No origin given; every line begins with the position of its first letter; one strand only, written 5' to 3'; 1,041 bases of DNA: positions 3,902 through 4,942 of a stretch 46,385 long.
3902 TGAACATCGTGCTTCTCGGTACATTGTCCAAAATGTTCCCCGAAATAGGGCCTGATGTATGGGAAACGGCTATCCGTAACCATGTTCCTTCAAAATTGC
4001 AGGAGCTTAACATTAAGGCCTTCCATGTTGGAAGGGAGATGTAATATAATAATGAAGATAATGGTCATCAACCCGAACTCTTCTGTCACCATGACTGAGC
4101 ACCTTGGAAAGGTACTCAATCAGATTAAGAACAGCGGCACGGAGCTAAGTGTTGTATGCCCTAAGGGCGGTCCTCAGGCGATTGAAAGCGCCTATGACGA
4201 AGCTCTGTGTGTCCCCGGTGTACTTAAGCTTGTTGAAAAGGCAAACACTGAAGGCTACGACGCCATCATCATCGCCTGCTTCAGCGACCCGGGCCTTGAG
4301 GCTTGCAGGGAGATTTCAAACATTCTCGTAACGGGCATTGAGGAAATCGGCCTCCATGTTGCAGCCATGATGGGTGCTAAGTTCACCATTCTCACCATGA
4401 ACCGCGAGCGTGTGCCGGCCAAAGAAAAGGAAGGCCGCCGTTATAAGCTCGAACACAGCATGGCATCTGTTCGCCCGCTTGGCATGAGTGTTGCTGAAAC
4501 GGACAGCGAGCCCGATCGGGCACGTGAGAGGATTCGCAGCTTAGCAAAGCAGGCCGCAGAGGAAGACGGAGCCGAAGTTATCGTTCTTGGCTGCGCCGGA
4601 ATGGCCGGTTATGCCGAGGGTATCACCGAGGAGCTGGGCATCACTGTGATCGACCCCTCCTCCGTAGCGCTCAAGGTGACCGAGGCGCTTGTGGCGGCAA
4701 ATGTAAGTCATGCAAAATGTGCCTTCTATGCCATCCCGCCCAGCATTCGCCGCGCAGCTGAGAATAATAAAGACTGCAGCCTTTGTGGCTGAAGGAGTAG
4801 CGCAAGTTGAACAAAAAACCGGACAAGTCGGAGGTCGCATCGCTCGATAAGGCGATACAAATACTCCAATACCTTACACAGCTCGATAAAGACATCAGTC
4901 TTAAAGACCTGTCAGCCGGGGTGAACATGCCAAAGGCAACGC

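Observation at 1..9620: Eight co-directional genes can be read as one linear hydantoin or N-carbamoyl-amino-acid fermentation route ending in substrate-level phosphorylation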

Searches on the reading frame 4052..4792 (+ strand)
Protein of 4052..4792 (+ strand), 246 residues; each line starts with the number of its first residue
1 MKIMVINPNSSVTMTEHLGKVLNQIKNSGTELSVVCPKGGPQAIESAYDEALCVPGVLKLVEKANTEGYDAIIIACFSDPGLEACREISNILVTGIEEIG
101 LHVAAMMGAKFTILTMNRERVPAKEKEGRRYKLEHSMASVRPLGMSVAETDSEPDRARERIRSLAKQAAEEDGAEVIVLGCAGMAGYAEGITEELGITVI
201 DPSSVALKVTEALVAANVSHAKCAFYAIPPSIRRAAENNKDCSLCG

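Call 5: search_protein_families(library=pfam, proteins=[window:4052-4792:+])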
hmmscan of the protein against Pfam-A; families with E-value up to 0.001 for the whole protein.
window:4052-4792:+ (246 aa): 1 family
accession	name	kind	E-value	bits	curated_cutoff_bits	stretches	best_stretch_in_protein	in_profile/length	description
PF01177.27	Asp_Glu_race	-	3.7e-52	177.6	31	1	3-208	1-209/211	Asp/Glu/Hydantoin racemase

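Call 6: search_protein_families(library=ncbifam, proteins=[window:4052-4792:+])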
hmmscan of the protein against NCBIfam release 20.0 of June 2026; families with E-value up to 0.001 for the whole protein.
window:4052-4792:+ (246 aa): 0 families

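Call 22: search_solved_structures(query=window:4052-4792:+, max_evalue=0.00001)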
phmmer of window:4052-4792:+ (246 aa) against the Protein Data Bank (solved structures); distinct sequences matched with E-value up to 0.00001: 5.
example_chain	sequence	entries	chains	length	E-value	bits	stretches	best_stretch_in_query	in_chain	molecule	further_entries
3qvj_A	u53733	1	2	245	1.3e-43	152.7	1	2-230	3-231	Putative hydantoin racemase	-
3qvk_A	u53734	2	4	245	7.5e-41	143.6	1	2-230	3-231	Putative hydantoin racemase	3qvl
5lfd_A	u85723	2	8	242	1.5e-31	113.2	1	1-230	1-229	Allantoin racemase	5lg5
9qbx_A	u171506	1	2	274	6.8e-18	68.5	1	2-209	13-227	Epimerase opaE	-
2eq5_A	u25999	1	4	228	4.4e-16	62.6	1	26-205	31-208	228aa long hypothetical hydantoin racemase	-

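Call 51: find_homologous_proteins(query=window:4052-4792:+)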
Query window:4052-4792:+ (246 aa): 7202 proteins with E <= 0.001 among 8000 candidates; the best 120 are listed.
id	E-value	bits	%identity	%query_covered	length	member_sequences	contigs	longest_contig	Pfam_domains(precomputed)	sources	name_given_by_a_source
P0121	9.9e-139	479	90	100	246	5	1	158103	PF01177.28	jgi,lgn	-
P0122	2.5e-138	477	89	100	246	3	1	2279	PF01177.28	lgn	-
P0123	5.8e-132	456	85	100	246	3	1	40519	PF01177.28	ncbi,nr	ncbi:MAG TPA: aspartate/glutamate racemase family protein [Clostridia bacterium]|nr:aspartate/glutam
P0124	2.2e-113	396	78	98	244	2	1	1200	PF01177.28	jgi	-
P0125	8.8e-111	387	75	96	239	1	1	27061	PF01177.28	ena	-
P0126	2.6e-106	373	73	95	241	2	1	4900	PF01177.28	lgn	-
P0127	6.1e-106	371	75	96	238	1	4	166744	PF01177.28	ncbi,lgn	ncbi:MAG: aspartate/glutamate racemase family protein [Clostridia bacterium]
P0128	3.6e-105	369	74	95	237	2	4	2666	PF01177.28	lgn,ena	-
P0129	8.7e-105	368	71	98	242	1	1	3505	PF01177.28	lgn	-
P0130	1.1e-104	367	71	98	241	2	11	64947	PF01177.28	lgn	-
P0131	9.8e-104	364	69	98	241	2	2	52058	PF01177.28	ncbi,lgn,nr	ncbi:MAG: aspartate/glutamate racemase family protein [Candidatus Pelethousia sp.]|nr:aspartate/glut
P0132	7.0e-103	361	68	95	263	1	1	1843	PF01177.28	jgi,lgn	-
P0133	1.6e-102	360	71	95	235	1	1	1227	PF01177.28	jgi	-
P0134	9.2e-102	358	70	96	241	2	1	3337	PF01177.28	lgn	-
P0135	8.2e-101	355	68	98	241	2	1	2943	PF01177.28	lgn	-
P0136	1.4e-100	354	68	95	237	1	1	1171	PF01177.28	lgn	-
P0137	1.9e-100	353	72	93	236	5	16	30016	PF01177.28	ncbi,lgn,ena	-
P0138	3.7e-99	349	68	95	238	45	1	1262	PF01177.28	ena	-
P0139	1.2e-97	344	68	97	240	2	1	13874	PF01177.28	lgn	-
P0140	1.4e-97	344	67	100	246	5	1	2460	PF01177.28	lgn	-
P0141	7.8e-97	342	66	99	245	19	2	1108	PF01177.28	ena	-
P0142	3.4e-96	339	68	93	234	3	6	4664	PF01177.28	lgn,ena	-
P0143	7.2e-96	338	65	98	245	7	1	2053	PF01177.28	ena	-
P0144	1.7e-95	337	65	99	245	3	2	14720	PF01177.28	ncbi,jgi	jgi:allantoin racemase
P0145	1.8e-95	337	67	95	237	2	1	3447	PF01177.28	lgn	-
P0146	1.3e-94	334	66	96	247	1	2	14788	PF01177.28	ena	-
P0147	1.3e-93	331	67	95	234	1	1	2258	PF01177.28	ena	-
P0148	1.5e-93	331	67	95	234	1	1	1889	PF01177.28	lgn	-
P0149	2.6e-93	330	67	95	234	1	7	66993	PF01177.28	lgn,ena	-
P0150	2.6e-93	330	67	95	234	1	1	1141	PF01177.28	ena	-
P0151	2.8e-93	330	67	95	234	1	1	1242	PF01177.28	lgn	-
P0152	4.3e-93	329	67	95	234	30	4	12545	PF01177.28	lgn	-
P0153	1.3e-92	328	66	95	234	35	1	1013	PF01177.28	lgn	-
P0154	1.7e-92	327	66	95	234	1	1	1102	PF01177.28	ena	-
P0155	2.0e-92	327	67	95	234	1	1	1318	PF01177.28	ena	-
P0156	2.0e-92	327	67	93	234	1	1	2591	PF01177.28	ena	-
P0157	2.7e-92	327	66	95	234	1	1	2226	PF01177.28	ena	-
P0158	4.1e-92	326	66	95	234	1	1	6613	PF01177.28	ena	-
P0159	4.4e-92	326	64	95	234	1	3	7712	PF01177.28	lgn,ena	-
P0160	5.0e-92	326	66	96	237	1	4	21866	PF01177.28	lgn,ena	-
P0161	1.9e-91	324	66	93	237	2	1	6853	PF01177.28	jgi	jgi:allantoin racemase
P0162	2.6e-91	323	67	94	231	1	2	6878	PF01177.28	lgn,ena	-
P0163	2.8e-91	323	64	93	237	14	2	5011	PF01177.28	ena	-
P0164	3.4e-91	323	68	94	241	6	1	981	PF01177.28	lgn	-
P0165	3.7e-91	323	67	94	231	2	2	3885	PF01177.28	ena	-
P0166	1.6e-90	321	66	94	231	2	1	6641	PF01177.28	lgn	-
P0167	1.6e-90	321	67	93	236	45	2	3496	PF01177.28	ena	-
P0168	1.9e-90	321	64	95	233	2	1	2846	PF01177.28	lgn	-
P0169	2.8e-90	320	66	94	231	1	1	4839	PF01177.28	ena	-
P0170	5.6e-90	319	65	93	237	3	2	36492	PF01177.28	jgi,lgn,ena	-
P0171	3.2e-89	317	65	94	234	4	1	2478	PF01177.28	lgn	-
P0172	3.6e-89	316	65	93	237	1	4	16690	PF01177.28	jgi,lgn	jgi:allantoin racemase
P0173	4.3e-89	316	64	93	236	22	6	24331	PF01177.28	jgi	jgi:allantoin racemase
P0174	1.3e-88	315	63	95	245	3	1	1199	PF01177.28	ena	-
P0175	1.4e-88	315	65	94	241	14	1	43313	PF01177.28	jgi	jgi:allantoin racemase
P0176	2.2e-88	314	63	95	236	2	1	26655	PF01177.28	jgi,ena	-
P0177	4.9e-88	313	65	93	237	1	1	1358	PF01177.28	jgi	-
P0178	7.8e-88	312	64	94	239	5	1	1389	PF01177.28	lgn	-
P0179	1.6e-87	311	65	94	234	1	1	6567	PF01177.28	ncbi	-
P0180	1.7e-87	311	65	94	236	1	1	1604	PF01177.28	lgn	-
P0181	2.0e-87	311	63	94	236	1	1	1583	PF01177.28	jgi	jgi:allantoin racemase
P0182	2.9e-87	310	64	94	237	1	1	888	PF01177.28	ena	-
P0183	1.3e-86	308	63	93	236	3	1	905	PF01177.28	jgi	jgi:allantoin racemase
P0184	1.7e-86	308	66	90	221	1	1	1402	PF01177.28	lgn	-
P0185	2.9e-86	307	63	95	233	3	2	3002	PF01177.28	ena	-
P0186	4.7e-86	306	63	94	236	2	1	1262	PF01177.28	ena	-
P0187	4.8e-86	306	64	93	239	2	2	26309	PF01177.28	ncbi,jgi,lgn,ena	jgi:allantoin racemase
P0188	5.3e-86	306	69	85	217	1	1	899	PF01177.28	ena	-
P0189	5.5e-86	306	62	94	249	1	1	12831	PF01177.28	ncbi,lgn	-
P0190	7.5e-86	306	62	94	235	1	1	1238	PF01177.28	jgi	jgi:allantoin racemase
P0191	1.0e-85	305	62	94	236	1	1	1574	PF01177.28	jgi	jgi:allantoin racemase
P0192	1.1e-85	305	62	93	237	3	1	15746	PF01177.28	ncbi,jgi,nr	ncbi:MAG: hypothetical protein DRP87_08660 [Spirochaetes bacterium]|nr:MAG: hypothetical protein DRP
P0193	1.4e-85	305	63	93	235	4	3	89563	PF01177.28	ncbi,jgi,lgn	-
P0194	2.1e-85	304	62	93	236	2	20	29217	PF01177.28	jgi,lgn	jgi:allantoin racemase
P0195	2.4e-85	304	63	94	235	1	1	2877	PF01177.28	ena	-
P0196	3.5e-85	303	63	93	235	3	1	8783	PF01177.28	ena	-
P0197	4.8e-85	303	61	93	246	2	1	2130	PF01177.28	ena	-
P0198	8.6e-85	302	64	95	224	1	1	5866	PF01177.28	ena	-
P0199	9.2e-85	302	62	93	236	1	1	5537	PF01177.28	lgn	-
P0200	9.3e-85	302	62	94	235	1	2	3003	PF01177.28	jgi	-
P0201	1.0e-84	302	62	94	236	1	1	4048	PF01177.28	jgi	jgi:allantoin racemase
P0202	1.4e-84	301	63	94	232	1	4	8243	PF01177.28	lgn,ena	-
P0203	1.6e-84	301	63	94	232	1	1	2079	PF01177.28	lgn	-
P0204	2.6e-84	301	61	93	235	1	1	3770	PF01177.28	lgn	-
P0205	3.1e-84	300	61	93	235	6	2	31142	PF01177.28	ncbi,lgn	ncbi:MAG: aspartate/glutamate racemase family protein [Spirochaetaceae bacterium]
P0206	5.6e-84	299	61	93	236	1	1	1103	PF01177.28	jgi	jgi:allantoin racemase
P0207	6.2e-84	299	60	93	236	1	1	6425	PF01177.28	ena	-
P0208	1.1e-83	299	62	94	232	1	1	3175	PF01177.28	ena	-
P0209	1.4e-83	298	61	93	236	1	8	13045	PF01177.28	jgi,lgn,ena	-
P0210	1.7e-83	298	63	93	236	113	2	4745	PF01177.28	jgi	jgi:allantoin racemase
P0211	1.7e-83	298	59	93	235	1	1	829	PF01177.28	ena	-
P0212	1.7e-83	298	60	93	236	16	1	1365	PF01177.28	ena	-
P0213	2.7e-83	297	62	93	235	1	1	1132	PF01177.28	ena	-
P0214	3.3e-83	297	59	94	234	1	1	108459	PF01177.28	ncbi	ncbi:MAG: aspartate/glutamate racemase family protein [Thermodesulfobacteriota bacterium]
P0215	9.9e-83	295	58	94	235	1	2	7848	PF01177.28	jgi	-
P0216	1.1e-82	295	59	93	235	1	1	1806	PF01177.28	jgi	-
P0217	1.1e-82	295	60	93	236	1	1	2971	PF01177.28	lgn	-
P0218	1.1e-82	295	62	93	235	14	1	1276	PF01177.28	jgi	jgi:allantoin racemase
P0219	1.2e-82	295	61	92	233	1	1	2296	PF01177.28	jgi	jgi:allantoin racemase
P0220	1.4e-82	295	61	93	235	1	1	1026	PF01177.28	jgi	jgi:allantoin racemase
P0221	1.5e-82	295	59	94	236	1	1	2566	PF01177.28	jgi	-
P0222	1.6e-82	295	58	94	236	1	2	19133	PF01177.28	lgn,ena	-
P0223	1.6e-82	295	62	93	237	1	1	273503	PF01177.28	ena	-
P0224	1.7e-82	295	59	94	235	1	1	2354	PF01177.28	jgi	jgi:allantoin racemase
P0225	2.1e-82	294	63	89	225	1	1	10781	PF01177.28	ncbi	ncbi:Hydantoin racemase [subsurface metagenome]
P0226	3.3e-82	294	61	92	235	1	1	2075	PF01177.28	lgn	-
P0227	3.4e-82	294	59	93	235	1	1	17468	PF01177.28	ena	-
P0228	3.9e-82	293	58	93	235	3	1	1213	PF01177.28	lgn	-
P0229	4.6e-82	293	59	93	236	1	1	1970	PF01177.28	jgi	-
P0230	9.0e-82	292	60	95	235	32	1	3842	PF01177.28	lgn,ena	-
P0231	1.2e-81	292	58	94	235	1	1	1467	PF01177.28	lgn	-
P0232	1.2e-81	292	59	93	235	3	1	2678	PF01177.28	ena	-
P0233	1.5e-81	292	60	93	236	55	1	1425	PF01177.28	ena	-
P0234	1.6e-81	291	59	93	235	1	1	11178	PF01177.28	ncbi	-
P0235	1.7e-81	291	58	93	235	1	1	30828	PF01177.28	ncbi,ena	-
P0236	1.8e-81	291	58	93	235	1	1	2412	PF01177.28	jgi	jgi:allantoin racemase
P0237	1.8e-81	291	63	92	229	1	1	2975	PF01177.28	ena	-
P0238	2.0e-81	291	58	94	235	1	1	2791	PF01177.28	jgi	-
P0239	2.2e-81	291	63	95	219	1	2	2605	PF01177.28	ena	-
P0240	3.7e-81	290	58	93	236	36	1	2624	PF01177.28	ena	-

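Call 52: find_encoding_contigs(protein=P0121, flank=10000, max_places=1)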
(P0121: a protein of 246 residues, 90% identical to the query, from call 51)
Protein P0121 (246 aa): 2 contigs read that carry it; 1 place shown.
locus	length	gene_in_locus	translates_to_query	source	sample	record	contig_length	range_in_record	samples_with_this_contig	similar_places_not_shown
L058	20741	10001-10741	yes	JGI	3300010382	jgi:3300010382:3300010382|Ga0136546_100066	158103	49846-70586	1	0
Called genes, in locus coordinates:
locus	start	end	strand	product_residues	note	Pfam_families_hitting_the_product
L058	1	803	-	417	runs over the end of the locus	PF13433:Peripla_BP_5 (weak), PF13458:Peripla_BP_6, PF01094:ANF_receptor, PF13433:Peripla_BP_5 (weak)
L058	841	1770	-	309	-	PF00291:PALP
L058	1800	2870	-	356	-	PF01168:Ala_racemase_N, PF14031:D-ser_dehydrat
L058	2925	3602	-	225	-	PF01177:Asp_Glu_race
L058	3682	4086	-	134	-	PF00903:Glyoxalase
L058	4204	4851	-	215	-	PF03479:PCC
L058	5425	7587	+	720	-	PF02629:CoA_binding (weak), PF13380:CoA_binding_2, PF13607:Succ_CoA_lig, PF13549:ATP-grasp_5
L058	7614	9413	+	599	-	PF01855:POR_N, PF02775:TPP_enzyme_C, PF12797:Fer4_2 (faint), PF12838:Fer4_7 (weak), PF14697:Fer4_21 (faint), PF00037:Fer4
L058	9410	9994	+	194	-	PF01558:POR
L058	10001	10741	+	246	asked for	PF01177:Asp_Glu_race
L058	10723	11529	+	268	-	PF09339:HTH_IclR, PF01614:IclR_C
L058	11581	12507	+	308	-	PF02729:OTCace_N, PF00185:OTCace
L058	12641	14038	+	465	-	PF07969:Amidohydro_3 (weak), PF01979:Amidohydro_1, PF12890:DHOase (faint)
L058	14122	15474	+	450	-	PF12897:Asp_aminotransf, PF00155:Aminotran_1_2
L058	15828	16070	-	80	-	-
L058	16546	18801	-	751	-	-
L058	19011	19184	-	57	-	PF00232:Glyco_hydro_1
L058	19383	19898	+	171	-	PF00857:Isochorismatase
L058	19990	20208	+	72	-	-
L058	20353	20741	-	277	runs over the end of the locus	PF02557:VanY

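Call 53: find_encoding_contigs(protein=P0127, flank=10000, max_places=1)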
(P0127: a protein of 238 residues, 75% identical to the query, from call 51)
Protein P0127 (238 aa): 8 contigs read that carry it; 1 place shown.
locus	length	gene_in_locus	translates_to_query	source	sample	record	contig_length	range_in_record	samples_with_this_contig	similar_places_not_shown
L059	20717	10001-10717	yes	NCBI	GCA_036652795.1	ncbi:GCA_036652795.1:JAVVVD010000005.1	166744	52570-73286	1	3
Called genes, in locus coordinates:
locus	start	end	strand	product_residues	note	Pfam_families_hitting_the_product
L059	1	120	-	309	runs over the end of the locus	PF00291:PALP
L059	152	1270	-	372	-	PF01168:Ala_racemase_N, PF14031:D-ser_dehydrat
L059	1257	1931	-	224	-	PF01177:Asp_Glu_race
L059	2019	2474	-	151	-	-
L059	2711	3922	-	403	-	PF13433:Peripla_BP_5 (weak), PF13458:Peripla_BP_6, PF01094:ANF_receptor, PF13433:Peripla_BP_5 (weak)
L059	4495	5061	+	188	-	PF03479:PCC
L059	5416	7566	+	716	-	PF02629:CoA_binding, PF13380:CoA_binding_2, PF13607:Succ_CoA_lig, PF13549:ATP-grasp_5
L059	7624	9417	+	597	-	PF01855:POR_N, PF12797:Fer4_2 (faint), PF02775:TPP_enzyme_C, PF14697:Fer4_21 (faint), PF00037:Fer4 (faint), PF12837:Fer4_6 (faint), PF12838:Fer4_7 (weak), PF13237:Fer4_10 (faint)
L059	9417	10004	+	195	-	PF01558:POR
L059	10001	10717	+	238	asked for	PF01177:Asp_Glu_race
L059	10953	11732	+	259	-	PF09339:HTH_IclR, PF01614:IclR_C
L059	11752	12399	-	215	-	PF02589:LUD_dom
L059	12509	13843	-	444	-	PF13520:AA_permease_2, PF00324:AA_permease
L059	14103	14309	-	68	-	PF01197:Ribosomal_L31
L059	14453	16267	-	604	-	PF07497:Rho_RNA_bind, PF00006:ATP-synt_ab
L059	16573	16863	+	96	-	PF07873:YabP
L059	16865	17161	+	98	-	PF09578:Spore_YabQ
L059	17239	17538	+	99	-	PF04977:DivIC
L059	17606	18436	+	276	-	PF02541:Ppx-GppA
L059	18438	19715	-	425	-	PF03802:CitX, PF01874:CitG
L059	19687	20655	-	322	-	PF08218:Citrate_ly_lig, PF01467:CTP_transf_like (weak)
